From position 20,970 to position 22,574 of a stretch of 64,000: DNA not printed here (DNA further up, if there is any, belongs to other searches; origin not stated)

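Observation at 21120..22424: PilZ-like domain fused to type-2 IPP isomerase: possible second-messenger control of isoprenoid synthesis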

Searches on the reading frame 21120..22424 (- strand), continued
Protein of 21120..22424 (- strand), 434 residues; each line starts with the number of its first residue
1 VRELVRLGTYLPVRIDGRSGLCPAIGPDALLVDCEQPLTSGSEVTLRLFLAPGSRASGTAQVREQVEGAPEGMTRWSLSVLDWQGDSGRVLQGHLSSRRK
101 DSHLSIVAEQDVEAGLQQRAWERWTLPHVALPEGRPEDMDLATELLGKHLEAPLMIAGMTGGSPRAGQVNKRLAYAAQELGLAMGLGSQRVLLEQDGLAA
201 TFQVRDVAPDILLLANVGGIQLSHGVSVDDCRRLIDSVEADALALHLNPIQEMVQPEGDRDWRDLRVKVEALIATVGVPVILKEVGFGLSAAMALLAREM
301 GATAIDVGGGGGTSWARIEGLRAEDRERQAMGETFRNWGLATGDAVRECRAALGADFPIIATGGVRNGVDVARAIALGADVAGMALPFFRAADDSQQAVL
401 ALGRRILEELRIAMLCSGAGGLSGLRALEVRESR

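Call 41: search_solved_structures(query=window:21123-22424:-, max_evalue=1e-20, show_alignments=2)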
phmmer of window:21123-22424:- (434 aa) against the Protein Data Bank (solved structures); distinct sequences matched with E-value up to 1e-20: 5.
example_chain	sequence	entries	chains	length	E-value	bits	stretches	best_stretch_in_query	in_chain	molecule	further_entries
2zru_A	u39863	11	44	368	6.4e-61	209.9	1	98-427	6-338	Isopentenyl-diphosphate delta-isomerase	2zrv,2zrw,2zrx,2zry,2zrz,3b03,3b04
1vcf_A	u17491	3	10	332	4.3e-58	200.5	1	98-420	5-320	isopentenyl-diphosphate delta-isomerase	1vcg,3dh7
1p0k_A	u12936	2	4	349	1.5e-53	185.6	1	121-426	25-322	Isopentenyl-diphosphate delta-isomerase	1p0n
4n02_A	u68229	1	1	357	9.7e-38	133.5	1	86-415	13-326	Isopentenyl-diphosphate delta-isomerase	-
3sr7_A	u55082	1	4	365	8.3e-37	130.4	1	97-426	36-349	Isopentenyl-diphosphate delta-isomerase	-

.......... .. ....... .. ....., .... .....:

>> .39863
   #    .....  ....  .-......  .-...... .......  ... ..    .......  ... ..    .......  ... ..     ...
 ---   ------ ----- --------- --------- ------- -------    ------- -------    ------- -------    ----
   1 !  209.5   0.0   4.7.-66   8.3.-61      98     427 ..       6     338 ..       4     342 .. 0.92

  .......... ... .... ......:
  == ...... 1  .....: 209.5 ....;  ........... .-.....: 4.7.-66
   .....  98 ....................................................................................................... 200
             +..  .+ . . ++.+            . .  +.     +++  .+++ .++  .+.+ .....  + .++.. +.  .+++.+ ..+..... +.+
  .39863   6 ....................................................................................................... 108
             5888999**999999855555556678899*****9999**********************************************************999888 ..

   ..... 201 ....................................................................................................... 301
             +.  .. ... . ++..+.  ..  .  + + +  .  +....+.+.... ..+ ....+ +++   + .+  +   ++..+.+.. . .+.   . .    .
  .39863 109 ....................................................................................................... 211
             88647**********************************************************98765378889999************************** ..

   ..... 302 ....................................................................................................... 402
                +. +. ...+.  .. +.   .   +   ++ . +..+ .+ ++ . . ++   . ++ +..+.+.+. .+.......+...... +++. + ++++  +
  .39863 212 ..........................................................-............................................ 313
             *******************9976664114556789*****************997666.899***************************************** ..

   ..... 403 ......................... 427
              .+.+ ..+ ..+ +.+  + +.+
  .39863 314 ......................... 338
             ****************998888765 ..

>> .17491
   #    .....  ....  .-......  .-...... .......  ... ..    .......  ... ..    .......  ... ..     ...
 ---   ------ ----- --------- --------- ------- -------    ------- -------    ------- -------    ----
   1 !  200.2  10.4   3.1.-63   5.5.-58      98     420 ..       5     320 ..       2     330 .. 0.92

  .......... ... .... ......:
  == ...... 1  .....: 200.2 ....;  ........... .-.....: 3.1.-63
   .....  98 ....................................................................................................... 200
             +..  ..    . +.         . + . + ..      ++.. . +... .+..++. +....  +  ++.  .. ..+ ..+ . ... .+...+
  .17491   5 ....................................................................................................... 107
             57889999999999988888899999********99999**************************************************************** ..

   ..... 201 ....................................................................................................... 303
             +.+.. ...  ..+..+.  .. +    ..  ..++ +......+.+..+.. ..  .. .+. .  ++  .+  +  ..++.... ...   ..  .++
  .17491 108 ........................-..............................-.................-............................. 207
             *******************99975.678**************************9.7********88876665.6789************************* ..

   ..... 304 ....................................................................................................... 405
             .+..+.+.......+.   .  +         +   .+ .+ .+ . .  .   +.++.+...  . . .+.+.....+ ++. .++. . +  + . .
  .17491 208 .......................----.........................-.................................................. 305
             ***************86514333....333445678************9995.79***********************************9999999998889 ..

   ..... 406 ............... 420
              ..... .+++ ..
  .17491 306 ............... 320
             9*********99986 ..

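Call 59: fold_search(model_id=the predicted structure, library=pdb)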
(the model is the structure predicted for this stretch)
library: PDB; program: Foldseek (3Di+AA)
matches with E <= 10: 1932; with E <= 0.001: 1131
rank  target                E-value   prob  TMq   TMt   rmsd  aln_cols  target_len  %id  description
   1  3b03_B                3.6e-33  1.00  0.74  0.88   1.7       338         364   35  Crystal structure of Sulfolobus shibatae isopentenyl diphosphate isomerase in complex with vIPP. (released 2011-11-02)
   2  2zrw_A                1.2e-32  1.00  0.74  0.88   1.6       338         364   35  Crystal structure of Sulfolobus shibatae isopentenyl diphosphate isomerase in complex with FMN and IPP. (released 2009-01-20)
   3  3b03_A                1.5e-32  1.00  0.74  0.88   1.7       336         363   35  Crystal structure of Sulfolobus shibatae isopentenyl diphosphate isomerase in complex with vIPP. (released 2011-11-02)
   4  2zrv_A                1.5e-32  1.00  0.73  0.88   1.7       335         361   35  Crystal structure of Sulfolobus shibatae isopentenyl diphosphate isomerase in complex with reduced FMN. (released 2009-01-20)
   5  3b04_A                2.6e-32  1.00  0.73  0.88   1.7       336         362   35  Crystal structure of Sulfolobus shibatae isopentenyl diphosphate isomerase in complex with oIPP. (released 2011-11-02)
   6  3vkj_A                4.0e-32  1.00  0.73  0.86   1.7       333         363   35  Crystal structure of Sulfolobus shibatae isopentenyl diphosphate isomerase, octameric form (released 2012-05-30)
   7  2zru_A                2.8e-30  1.00  0.73  0.88   1.8       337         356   34  Crystal structure of Sulfolobus shibatae isopentenyl diphosphate isomerase in complex with FMN (released 2009-01-20)
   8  1vcg_B                4.8e-29  1.00  0.68  0.92   2.3       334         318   40  Crystal Structure of IPP isomerase at P43212 (released 2005-04-19)
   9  1vcg_C                1.0e-28  1.00  0.68  0.92   2.3       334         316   39  Crystal Structure of IPP isomerase at P43212 (released 2005-04-19)
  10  1vcg_A                1.1e-27  1.00  0.66  0.92   2.4       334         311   39  Crystal Structure of IPP isomerase at P43212 (released 2005-04-19)
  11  3dh7_D                2.7e-26  1.00  0.68  0.93   2.2       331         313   40  Structure of T. thermophilus IDI-2 in complex with PPi (released 2008-09-23)
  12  4n02                  5.7e-26  1.00  0.69  0.90   2.0       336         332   27  Type 2 IDI from S. pneumoniae (released 2014-07-02)
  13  1vcf_B                7.8e-26  1.00  0.64  0.92   2.5       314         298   41  Crystal Structure of IPP isomerase at I422 (released 2005-04-19)
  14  1vcf_A                2.2e-25  1.00  0.64  0.92   2.3       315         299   40  Crystal Structure of IPP isomerase at I422 (released 2005-04-19)
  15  1p0k_A                1.2e-23  1.00  0.62  0.86   2.2       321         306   31  IPP:DMAPP isomerase type II apo structure (released 2003-06-17)
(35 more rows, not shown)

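Call 60: find_encoding_contigs(protein=P0059, flank=6000, max_places=2)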
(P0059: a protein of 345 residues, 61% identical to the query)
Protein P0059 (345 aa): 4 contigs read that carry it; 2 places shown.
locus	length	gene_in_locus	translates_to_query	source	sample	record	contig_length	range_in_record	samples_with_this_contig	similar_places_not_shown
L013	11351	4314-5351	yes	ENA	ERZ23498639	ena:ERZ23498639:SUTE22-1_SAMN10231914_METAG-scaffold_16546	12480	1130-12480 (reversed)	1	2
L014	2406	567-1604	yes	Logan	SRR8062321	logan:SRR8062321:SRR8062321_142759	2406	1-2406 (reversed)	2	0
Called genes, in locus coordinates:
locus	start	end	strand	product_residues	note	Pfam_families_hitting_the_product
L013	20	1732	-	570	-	-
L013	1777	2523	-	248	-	PF09986:DUF2225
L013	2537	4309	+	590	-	PF20154:LNT_N, PF00795:CN_hydrolase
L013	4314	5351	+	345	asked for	PF01070:FMN_dh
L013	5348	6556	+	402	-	PF00368:HMG-CoA_red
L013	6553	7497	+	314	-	PF00288:GHMP_kinases_N (weak), PF08544:GHMP_kinases_C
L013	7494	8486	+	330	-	PF22700:MVD-like_N, PF18376:MDD_C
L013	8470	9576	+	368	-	PF00288:GHMP_kinases_N (weak), PF08544:GHMP_kinases_C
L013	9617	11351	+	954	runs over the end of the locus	?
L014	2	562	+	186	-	?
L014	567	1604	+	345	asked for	PF01070:FMN_dh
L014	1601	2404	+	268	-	?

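Call 61: find_encoding_contigs(protein=P0078, flank=6000, max_places=2)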
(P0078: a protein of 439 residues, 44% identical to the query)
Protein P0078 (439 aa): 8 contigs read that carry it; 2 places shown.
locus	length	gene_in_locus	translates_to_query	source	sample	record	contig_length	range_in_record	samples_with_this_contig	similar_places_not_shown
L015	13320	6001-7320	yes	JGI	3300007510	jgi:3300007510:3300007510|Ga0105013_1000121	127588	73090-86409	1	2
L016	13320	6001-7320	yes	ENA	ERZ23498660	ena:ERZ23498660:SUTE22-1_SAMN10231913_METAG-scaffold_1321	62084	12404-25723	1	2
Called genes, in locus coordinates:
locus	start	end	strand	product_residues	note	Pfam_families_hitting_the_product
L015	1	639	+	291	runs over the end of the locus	PF18306:LDcluster4, PF03641:Lysine_decarbox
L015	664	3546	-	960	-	PF08471:Ribonuc_red_2_N, PF02867:Ribonuc_red_lgC, PF12637:TSCPD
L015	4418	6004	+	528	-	PF20154:LNT_N, PF00795:CN_hydrolase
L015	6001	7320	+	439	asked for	PF01070:FMN_dh, PF00478:IMPDH (faint)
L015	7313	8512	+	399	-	PF00368:HMG-CoA_red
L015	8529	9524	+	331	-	PF22700:MVD-like_N, PF00288:GHMP_kinases_N (faint), PF18376:MDD_C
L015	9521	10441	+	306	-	PF00288:GHMP_kinases_N, PF08544:GHMP_kinases_C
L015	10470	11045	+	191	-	-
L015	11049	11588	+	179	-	-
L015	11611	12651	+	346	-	-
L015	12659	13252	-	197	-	PF13442:Cytochrome_CBB3, PF00034:Cytochrom_C (weak)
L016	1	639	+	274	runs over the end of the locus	PF18306:LDcluster4, PF03641:Lysine_decarbox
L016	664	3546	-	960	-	PF08471:Ribonuc_red_2_N, PF02867:Ribonuc_red_lgC, PF12637:TSCPD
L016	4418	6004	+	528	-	PF20154:LNT_N, PF00795:CN_hydrolase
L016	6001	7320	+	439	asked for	PF01070:FMN_dh, PF00478:IMPDH (faint)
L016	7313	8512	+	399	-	PF00368:HMG-CoA_red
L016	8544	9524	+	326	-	PF22700:MVD-like_N, PF00288:GHMP_kinases_N (faint), PF18376:MDD_C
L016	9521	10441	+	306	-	PF00288:GHMP_kinases_N, PF08544:GHMP_kinases_C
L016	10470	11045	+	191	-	-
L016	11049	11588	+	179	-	-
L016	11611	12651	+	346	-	-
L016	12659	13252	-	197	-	PF13442:Cytochrome_CBB3, PF00034:Cytochrom_C (weak)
